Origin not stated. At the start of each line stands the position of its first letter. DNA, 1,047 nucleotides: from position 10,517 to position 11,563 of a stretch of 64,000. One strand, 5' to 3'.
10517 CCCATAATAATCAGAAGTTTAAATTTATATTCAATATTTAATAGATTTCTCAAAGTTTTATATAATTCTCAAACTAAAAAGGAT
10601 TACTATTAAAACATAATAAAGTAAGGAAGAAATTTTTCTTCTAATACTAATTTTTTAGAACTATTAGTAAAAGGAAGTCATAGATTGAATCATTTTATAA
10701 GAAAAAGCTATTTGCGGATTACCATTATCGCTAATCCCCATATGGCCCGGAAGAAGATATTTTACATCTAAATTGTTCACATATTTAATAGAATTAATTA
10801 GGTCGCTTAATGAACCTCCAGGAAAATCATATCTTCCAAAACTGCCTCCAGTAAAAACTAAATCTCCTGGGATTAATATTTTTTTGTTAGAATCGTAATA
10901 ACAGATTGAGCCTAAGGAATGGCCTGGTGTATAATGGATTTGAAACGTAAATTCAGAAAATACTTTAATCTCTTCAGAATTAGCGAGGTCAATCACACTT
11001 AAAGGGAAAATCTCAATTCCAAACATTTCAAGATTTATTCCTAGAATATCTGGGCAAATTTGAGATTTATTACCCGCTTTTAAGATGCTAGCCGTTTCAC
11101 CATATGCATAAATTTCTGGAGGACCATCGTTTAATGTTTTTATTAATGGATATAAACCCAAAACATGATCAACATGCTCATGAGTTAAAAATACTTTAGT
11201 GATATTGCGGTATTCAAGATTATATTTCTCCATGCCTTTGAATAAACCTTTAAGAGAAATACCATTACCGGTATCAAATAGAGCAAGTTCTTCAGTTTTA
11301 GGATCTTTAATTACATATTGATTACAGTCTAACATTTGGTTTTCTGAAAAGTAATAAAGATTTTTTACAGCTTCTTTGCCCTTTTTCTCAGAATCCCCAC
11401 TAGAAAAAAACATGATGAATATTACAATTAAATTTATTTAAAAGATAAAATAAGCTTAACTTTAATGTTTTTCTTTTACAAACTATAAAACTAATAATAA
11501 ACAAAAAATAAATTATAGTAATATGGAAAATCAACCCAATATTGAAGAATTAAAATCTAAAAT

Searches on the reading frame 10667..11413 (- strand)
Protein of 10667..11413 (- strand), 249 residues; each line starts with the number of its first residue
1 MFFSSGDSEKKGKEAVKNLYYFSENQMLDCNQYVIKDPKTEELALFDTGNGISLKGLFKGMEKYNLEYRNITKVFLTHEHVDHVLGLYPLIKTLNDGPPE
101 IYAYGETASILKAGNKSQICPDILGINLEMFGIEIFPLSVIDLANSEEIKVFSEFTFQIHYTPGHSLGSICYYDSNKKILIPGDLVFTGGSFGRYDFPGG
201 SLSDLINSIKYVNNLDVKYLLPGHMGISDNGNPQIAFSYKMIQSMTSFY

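Call 23: search_protein_families(library=pfam, proteins=[window:10667-11413:-], max_evalue=0.001)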
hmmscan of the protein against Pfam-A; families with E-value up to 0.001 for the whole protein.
window:10667-11413:- (249 aa): 3 families
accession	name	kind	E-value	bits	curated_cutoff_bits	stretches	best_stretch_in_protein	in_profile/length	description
PF00753.33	Lactamase_B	-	1e-23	84.8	22.7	1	29-224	5-196/196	Metallo-beta-lactamase superfamily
PF19583.5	ODP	-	1.1e-08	35.7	27.2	1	28-186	1-137/194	ODP family beta lactamase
PF12706.13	Lactamase_B_2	-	2.1e-05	24.7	27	1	45-116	4-75/200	Beta-lactamase superfamily domain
